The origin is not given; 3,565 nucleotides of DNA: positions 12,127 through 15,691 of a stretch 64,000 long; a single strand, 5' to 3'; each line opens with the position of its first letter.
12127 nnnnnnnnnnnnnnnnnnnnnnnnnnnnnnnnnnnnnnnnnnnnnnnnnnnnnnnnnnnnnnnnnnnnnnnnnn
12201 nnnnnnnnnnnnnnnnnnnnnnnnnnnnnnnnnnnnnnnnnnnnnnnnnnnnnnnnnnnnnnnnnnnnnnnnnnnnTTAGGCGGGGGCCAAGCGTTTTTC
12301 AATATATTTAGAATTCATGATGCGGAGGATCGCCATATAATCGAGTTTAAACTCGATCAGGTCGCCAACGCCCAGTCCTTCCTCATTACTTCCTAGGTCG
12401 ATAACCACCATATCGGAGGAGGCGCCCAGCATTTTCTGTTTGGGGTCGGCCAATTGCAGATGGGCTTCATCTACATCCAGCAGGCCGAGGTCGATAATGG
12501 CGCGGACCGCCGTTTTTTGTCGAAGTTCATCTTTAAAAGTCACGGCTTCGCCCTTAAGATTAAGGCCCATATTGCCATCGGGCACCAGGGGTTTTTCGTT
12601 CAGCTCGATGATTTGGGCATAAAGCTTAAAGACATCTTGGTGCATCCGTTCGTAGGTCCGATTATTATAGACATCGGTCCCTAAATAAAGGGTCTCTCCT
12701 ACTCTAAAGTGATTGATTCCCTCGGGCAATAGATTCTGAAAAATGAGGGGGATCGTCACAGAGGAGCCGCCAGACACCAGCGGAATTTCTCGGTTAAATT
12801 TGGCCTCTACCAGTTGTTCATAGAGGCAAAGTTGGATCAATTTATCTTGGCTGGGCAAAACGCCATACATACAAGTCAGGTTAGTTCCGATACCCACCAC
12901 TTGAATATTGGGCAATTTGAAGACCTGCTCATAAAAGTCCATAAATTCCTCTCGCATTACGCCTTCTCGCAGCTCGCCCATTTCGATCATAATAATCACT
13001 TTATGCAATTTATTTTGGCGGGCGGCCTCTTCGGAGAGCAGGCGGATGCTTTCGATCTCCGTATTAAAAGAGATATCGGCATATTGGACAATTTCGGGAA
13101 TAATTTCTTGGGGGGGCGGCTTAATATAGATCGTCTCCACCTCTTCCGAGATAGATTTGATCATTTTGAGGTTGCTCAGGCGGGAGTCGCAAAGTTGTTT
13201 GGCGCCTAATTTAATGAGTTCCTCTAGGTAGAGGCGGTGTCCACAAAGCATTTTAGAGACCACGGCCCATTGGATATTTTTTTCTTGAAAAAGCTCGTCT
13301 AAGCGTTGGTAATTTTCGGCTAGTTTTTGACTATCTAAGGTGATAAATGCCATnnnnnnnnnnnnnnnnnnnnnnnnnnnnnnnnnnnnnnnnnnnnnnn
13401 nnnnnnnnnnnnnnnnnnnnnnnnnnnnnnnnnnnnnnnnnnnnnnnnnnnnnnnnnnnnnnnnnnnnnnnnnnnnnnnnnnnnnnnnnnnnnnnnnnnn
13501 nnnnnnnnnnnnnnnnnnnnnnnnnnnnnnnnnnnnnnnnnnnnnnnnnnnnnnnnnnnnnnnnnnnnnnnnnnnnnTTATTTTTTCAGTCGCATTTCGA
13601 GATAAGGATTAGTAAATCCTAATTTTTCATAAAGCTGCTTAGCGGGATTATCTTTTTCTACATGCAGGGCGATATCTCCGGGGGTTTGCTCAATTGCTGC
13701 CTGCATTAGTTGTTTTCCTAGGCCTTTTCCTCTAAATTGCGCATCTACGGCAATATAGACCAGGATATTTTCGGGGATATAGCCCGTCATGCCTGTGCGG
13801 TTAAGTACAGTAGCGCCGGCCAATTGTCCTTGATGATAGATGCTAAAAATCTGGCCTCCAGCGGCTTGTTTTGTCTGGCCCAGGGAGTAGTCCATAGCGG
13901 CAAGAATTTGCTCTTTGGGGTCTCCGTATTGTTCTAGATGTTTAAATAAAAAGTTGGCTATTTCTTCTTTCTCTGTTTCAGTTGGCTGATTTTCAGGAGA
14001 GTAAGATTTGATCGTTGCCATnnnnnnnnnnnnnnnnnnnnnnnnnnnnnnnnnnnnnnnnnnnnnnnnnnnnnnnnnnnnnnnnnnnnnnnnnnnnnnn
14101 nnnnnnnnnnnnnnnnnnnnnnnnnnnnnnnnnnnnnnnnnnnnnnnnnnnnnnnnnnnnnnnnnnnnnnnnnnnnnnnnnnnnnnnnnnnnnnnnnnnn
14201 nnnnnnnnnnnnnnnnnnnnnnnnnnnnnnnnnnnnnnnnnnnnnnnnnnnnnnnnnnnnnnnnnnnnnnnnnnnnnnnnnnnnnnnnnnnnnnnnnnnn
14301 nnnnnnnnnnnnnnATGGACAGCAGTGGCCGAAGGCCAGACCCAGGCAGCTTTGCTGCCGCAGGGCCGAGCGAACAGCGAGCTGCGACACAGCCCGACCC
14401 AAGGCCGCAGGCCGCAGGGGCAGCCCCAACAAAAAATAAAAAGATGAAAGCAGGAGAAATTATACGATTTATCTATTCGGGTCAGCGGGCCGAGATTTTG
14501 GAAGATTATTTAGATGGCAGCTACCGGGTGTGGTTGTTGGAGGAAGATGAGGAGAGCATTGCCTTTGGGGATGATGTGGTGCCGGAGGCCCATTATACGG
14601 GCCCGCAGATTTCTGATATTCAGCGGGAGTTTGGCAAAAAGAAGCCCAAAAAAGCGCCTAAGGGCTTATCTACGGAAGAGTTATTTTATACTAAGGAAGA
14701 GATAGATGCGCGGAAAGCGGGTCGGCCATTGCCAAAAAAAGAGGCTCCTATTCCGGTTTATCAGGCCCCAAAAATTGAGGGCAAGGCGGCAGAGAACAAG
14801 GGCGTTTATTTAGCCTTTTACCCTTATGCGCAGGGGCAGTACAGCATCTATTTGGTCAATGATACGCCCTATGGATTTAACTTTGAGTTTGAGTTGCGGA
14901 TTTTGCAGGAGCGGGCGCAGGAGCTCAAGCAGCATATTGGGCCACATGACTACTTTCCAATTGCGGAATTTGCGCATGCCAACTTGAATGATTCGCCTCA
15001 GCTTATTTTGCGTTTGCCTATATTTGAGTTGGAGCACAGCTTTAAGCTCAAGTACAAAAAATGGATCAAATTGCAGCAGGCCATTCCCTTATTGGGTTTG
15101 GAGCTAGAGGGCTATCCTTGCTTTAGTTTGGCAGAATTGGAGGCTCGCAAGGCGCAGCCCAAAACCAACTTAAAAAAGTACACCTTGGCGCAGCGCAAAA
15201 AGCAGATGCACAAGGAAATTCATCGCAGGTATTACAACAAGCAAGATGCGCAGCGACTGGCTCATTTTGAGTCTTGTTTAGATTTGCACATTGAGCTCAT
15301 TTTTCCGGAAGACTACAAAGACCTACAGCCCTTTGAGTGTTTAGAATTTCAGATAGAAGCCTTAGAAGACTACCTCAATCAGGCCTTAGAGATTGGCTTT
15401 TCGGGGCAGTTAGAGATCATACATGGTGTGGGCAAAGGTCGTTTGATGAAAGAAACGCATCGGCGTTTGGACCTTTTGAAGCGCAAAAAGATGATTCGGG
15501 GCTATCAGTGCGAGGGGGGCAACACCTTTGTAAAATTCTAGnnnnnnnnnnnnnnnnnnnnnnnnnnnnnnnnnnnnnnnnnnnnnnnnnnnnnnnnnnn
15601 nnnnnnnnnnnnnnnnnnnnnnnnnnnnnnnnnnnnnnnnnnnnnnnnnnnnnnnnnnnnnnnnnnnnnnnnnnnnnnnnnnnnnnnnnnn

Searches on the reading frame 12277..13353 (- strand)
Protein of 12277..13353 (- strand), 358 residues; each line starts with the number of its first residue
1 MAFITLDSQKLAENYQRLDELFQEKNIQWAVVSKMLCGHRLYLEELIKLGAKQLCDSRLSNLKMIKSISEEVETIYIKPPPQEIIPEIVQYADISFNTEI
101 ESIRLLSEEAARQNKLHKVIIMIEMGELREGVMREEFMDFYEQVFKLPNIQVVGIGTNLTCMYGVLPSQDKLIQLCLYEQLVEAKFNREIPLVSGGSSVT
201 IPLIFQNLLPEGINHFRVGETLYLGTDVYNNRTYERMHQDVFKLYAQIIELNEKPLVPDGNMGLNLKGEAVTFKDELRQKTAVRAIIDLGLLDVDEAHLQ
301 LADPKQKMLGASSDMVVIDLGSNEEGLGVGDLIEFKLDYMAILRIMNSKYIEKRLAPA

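Call 10: search_protein_families(library=pfam, proteins=[window:12277-13353:-])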
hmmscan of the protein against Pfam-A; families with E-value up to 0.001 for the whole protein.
window:12277-13353:- (358 aa): 1 family
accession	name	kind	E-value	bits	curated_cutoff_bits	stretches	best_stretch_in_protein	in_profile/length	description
PF01168.26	Ala_racemase_N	-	3.6e-16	60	24.1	1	7-225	2-218/220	Alanine racemase, N-terminal domain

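Call 19: find_encoding_contigs(protein=window:12277-13353:-, flank=10000, max_places=10)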
Protein window:12277-13353:- (358 aa): 1 contig read that carries it; 1 place shown.
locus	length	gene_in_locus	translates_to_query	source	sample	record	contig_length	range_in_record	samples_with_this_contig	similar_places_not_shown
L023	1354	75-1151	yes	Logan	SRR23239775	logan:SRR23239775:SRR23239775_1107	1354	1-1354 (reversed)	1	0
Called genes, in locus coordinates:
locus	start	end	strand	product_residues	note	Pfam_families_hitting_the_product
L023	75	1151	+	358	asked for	PF01168:Ala_racemase_N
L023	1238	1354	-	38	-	?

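Call 26: find_homologous_proteins(query=window:12277-13353:-, max_evalue=1e-40)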
Query window:12277-13353:- (358 aa): 6573 proteins with E <= 1e-40 among 8000 candidates; the best 120 are listed.
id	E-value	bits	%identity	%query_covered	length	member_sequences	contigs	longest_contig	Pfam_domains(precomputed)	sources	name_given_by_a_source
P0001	9.4e-231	783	100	100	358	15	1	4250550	PF01168.27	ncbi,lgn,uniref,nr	ncbi:alanine racemase [Saprospira grandis]|uniref:alanine racemase n=1 Tax=Saprospira grandis TaxID=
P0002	1.6e-164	565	70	99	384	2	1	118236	PF01168.27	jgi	jgi:predicted amino acid racemase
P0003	3.9e-163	560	71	99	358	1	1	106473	PF01168.27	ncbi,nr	ncbi:alanine/ornithine racemase family PLP-dependent enzyme [Marinilabiliaceae bacterium JC017]|nr:a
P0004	4.1e-163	560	70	99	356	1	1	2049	PF01168.27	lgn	-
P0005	5.5e-163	560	68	100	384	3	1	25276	PF01168.27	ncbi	-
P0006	1.5e-162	558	70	99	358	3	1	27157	PF01168.27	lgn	-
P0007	1.7e-162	558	69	99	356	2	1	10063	PF01168.27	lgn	-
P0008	1.9e-162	558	69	99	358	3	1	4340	PF01168.27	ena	-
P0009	2.8e-162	557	70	99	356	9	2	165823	PF01168.27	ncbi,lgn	-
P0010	2.2e-161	555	70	99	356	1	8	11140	PF01168.27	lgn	-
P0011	2.2e-161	554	70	99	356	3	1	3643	PF01168.27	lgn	-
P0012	1.2e-160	552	69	99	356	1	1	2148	PF01168.27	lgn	-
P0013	1.6e-160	552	68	99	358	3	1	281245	PF01168.27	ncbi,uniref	ncbi:alanine racemase [Sunxiuqinia rutila]|uniref:alanine racemase n=1 Tax=Sunxiuqinia rutila TaxID=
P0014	1.7e-160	552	68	99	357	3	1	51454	PF01168.27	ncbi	-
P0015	2.9e-160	551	68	99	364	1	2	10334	PF01168.27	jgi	jgi:ornithine racemase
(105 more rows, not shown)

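Call 27: list_cluster_members(proteins=[P0001])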
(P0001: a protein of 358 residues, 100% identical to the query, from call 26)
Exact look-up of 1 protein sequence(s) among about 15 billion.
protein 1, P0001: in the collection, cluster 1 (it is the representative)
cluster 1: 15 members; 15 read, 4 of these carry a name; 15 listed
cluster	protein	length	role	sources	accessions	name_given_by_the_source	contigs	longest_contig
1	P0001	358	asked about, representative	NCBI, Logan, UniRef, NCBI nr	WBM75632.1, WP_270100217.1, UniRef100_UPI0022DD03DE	alanine racemase [Saprospira grandis] | alanine racemase n=1 Tax=Saprospira grandis TaxID=1008 RepID=UPI0022DD03DE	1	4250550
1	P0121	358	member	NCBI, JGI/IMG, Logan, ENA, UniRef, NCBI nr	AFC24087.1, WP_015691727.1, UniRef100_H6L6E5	alanine racemase [Saprospira grandis] | Amino acid racemase n=1 Tax=Saprospira grandis (strain Lewin) TaxID=984262 ...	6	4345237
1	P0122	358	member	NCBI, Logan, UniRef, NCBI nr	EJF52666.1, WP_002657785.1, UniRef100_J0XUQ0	putative amino acid racemase [Saprospira grandis DSM 2844] | Putative amino acid racemase n=1 Tax=Saprospira grandis DSM 2844 TaxID=694433 ... | alanine racemase [Saprospira grandis]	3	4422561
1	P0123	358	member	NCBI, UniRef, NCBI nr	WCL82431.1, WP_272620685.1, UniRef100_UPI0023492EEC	alanine racemase [Saprospira sp. CCB-QB6] | alanine racemase n=1 Tax=Saprospira sp. CCB-QB6 TaxID=3023936 RepID=UPI0023492EEC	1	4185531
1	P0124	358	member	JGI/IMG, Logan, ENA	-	-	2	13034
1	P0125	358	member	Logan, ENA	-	-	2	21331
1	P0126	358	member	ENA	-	-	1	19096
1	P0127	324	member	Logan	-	-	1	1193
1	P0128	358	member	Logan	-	-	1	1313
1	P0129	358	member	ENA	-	-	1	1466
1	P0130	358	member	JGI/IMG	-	-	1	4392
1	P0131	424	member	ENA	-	-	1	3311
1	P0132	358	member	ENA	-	-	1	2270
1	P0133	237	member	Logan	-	-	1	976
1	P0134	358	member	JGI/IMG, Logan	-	-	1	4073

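Call 28: find_encoding_contigs(protein=P0121, flank=6000, max_places=3)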
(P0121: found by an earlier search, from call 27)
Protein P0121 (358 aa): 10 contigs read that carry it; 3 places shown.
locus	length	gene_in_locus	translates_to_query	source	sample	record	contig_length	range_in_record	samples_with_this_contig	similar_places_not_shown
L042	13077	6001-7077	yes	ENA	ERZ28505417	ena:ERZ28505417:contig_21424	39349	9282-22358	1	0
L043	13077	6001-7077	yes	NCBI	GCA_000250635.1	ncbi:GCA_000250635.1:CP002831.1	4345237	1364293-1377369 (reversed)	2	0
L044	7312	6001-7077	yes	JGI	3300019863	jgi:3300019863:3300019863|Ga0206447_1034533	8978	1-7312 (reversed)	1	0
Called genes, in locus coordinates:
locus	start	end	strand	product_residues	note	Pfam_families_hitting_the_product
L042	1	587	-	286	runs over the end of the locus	-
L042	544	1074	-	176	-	-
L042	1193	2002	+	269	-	-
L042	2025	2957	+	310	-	-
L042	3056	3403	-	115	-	PF00453:Ribosomal_L20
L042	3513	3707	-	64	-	PF01632:Ribosomal_L35p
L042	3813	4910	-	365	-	PF09640:DUF2027 (weak)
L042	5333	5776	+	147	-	PF00583:Acetyltransf_1, PF13673:Acetyltransf_10, PF13508:Acetyltransf_7, PF08445:FR47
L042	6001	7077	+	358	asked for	PF01168:Ala_racemase_N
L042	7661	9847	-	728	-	PF00082:Peptidase_S8, PF18962:Por_Secre_tail (weak)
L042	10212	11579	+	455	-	PF12797:Fer4_2 (faint), PF13237:Fer4_10 (faint), PF13534:Fer4_17 (faint), PF14697:Fer4_21 (faint), PF00037:Fer4 (faint), PF13183:Fer4_8 (weak), PF13187:Fer4_9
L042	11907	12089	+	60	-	-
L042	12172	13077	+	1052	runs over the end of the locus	-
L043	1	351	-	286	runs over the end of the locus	-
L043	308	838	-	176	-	-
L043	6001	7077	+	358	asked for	PF01168:Ala_racemase_N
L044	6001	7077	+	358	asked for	PF01168:Ala_racemase_N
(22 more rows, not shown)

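Call 29: find_encoding_contigs(protein=P0122, flank=6000, max_places=3)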
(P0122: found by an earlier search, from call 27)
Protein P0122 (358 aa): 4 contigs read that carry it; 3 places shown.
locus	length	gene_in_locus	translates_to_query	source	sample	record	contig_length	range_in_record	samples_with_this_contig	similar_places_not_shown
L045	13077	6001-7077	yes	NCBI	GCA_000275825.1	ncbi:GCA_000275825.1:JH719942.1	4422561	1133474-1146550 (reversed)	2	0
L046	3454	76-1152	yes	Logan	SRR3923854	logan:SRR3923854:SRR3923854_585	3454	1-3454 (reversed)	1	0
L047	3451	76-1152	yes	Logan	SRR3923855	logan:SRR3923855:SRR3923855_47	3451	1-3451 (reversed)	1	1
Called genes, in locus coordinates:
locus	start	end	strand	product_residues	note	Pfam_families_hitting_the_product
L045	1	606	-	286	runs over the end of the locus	-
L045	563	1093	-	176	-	-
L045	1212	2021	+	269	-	-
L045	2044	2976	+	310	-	-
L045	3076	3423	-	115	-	PF00453:Ribosomal_L20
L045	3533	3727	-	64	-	PF01632:Ribosomal_L35p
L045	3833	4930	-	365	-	PF09640:DUF2027 (weak)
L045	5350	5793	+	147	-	PF00583:Acetyltransf_1, PF13673:Acetyltransf_10, PF13508:Acetyltransf_7, PF08445:FR47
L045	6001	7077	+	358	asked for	PF01168:Ala_racemase_N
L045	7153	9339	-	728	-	PF00082:Peptidase_S8, PF18962:Por_Secre_tail (weak)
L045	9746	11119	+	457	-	PF12838:Fer4_7 (faint), PF12797:Fer4_2 (faint), PF13237:Fer4_10 (faint), PF14697:Fer4_21 (faint), PF00037:Fer4 (faint), PF13183:Fer4_8 (weak), PF13187:Fer4_9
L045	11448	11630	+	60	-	-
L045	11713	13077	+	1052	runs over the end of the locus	-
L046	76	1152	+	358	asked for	PF01168:Ala_racemase_N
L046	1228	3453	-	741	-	?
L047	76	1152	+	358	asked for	PF01168:Ala_racemase_N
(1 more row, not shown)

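Call 30: find_encoding_contigs(protein=P0123, flank=6000, max_places=3)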
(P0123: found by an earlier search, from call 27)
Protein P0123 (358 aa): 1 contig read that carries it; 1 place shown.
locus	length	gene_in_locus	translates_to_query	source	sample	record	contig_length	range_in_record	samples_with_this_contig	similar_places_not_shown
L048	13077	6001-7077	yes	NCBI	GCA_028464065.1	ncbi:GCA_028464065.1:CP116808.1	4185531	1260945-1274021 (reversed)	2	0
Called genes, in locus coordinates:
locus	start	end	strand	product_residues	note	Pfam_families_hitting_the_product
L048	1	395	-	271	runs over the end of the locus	-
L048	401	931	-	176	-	-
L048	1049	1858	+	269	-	-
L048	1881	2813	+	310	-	-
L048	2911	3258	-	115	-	PF00453:Ribosomal_L20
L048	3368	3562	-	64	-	PF01632:Ribosomal_L35p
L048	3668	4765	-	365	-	PF09640:DUF2027 (weak)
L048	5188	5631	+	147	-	PF00583:Acetyltransf_1, PF13673:Acetyltransf_10, PF13508:Acetyltransf_7, PF08445:FR47 (weak)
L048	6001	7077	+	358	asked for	PF01168:Ala_racemase_N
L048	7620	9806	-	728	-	PF00082:Peptidase_S8, PF18962:Por_Secre_tail (weak)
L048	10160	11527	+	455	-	PF12838:Fer4_7 (faint), PF13534:Fer4_17 (faint), PF12797:Fer4_2 (faint), PF13237:Fer4_10 (faint), PF14697:Fer4_21 (faint), PF00037:Fer4 (faint), PF13183:Fer4_8 (weak), PF13187:Fer4_9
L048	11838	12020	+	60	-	-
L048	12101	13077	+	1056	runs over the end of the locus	-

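Call 43: find_encoding_contigs(protein=P0125, flank=4000, max_places=2)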
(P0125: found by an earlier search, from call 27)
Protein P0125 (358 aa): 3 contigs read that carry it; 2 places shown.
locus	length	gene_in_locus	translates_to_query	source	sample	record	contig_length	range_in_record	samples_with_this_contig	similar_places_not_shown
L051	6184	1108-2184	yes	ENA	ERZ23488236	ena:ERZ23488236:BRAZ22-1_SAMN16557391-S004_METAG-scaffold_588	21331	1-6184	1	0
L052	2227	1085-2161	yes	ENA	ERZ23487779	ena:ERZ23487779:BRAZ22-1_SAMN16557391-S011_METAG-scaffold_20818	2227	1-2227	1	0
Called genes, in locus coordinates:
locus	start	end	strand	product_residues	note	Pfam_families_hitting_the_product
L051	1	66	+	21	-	?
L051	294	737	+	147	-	PF00583:Acetyltransf_1, PF13673:Acetyltransf_10, PF13508:Acetyltransf_7, PF08445:FR47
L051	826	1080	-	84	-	-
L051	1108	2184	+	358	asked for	PF01168:Ala_racemase_N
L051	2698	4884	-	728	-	PF00082:Peptidase_S8, PF18962:Por_Secre_tail (weak)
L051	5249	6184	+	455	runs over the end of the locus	PF12797:Fer4_2 (faint), PF13237:Fer4_10 (faint), PF13534:Fer4_17 (faint), PF14697:Fer4_21 (faint), PF00037:Fer4 (faint), PF13183:Fer4_8 (weak), PF13187:Fer4_9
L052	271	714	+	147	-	PF00583:Acetyltransf_1, PF13673:Acetyltransf_10, PF13508:Acetyltransf_7, PF08445:FR47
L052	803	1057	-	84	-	-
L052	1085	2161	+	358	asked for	PF01168:Ala_racemase_N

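Call 44: find_encoding_contigs(protein=P0126, flank=4000, max_places=2)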
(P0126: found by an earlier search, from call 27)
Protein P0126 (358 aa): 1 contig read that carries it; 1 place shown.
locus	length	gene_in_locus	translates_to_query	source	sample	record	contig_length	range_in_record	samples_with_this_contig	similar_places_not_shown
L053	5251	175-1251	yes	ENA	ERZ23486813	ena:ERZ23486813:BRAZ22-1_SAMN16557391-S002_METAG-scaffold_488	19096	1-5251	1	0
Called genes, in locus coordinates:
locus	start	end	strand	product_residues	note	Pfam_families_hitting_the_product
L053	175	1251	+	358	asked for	PF01168:Ala_racemase_N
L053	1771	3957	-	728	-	PF00082:Peptidase_S8, PF18962:Por_Secre_tail (weak)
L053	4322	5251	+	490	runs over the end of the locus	-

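Call 58: find_encoding_contigs(protein=P0124, flank=3000, max_places=3)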
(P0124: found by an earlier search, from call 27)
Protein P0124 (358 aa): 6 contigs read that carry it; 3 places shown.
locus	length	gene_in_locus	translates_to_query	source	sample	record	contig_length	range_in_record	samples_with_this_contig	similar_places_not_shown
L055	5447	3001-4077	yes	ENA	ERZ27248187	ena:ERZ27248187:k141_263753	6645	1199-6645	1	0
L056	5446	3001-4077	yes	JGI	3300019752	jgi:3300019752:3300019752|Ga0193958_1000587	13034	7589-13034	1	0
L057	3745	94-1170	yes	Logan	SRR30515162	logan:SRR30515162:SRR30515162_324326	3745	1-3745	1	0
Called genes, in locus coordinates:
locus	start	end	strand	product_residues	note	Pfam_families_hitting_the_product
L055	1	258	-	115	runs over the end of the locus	PF00453:Ribosomal_L20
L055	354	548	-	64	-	PF01632:Ribosomal_L35p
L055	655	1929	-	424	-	PF09640:DUF2027 (weak)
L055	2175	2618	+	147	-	PF00583:Acetyltransf_1, PF13673:Acetyltransf_10, PF08445:FR47, PF13508:Acetyltransf_7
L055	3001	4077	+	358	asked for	PF01168:Ala_racemase_N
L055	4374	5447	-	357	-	?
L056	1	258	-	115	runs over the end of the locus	PF00453:Ribosomal_L20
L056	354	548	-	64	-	PF01632:Ribosomal_L35p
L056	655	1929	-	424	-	PF09640:DUF2027 (weak)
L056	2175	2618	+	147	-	PF00583:Acetyltransf_1, PF13673:Acetyltransf_10, PF08445:FR47, PF13508:Acetyltransf_7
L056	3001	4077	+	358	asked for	PF01168:Ala_racemase_N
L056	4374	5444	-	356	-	?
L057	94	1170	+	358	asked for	PF01168:Ala_racemase_N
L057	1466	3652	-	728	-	PF00082:Peptidase_S8, PF18962:Por_Secre_tail (weak)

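Call 75: search_protein_families(library=padloc, proteins=[window:12277-13353:-], max_evalue=0.01)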
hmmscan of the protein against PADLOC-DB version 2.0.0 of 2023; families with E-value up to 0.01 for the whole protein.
window:12277-13353:- (358 aa): 0 families

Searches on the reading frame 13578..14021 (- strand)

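Call 10: search_protein_families(library=pfam, proteins=[window:13578-14021:-])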
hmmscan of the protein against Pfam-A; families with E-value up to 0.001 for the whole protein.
window:13578-14021:- (147 aa): 5 families
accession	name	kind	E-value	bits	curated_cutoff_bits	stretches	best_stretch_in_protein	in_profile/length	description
PF13508.13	Acetyltransf_7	-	2.4e-14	53.9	27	1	56-137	3-83/84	Acetyltransferase (GNAT) domain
PF00583.31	Acetyltransf_1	-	4e-13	50.1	20.7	1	50-136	28-116/116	Acetyltransferase (GNAT) family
PF13673.13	Acetyltransf_10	-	1.9e-11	44.5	23.6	1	53-138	28-109/128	Acetyltransferase (GNAT) domain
PF08445.16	FR47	-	2.1e-07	31.2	22.1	1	86-138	23-79/86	FR47-like protein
PF14542.12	Acetyltransf_CG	-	0.00017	22.1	30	1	86-112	26-52/80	GCN5-related N-acetyl-transferase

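Call 75: search_protein_families(library=padloc, proteins=[window:13578-14021:-], max_evalue=0.01)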
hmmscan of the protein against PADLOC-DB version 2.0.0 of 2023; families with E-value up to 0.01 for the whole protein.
window:13578-14021:- (147 aa): 0 families

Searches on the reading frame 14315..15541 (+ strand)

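Call 10: search_protein_families(library=pfam, proteins=[window:14315-15541:+])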
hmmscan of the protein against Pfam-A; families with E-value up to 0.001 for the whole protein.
window:14315-15541:+ (408 aa): 2 families
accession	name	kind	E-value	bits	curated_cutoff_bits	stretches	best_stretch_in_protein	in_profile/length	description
PF09640.15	DUF2027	-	1.9e-05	24.6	25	1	172-247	16-91/156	Domain of unknown function (DUF2027)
PF01713.27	Smr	-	0.00039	21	25.7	1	347-394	12-59/77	Smr domain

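Call 75: search_protein_families(library=padloc, proteins=[window:14315-15541:+], max_evalue=0.01)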
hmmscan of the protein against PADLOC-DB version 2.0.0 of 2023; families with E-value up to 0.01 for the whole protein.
window:14315-15541:+ (408 aa): 0 families
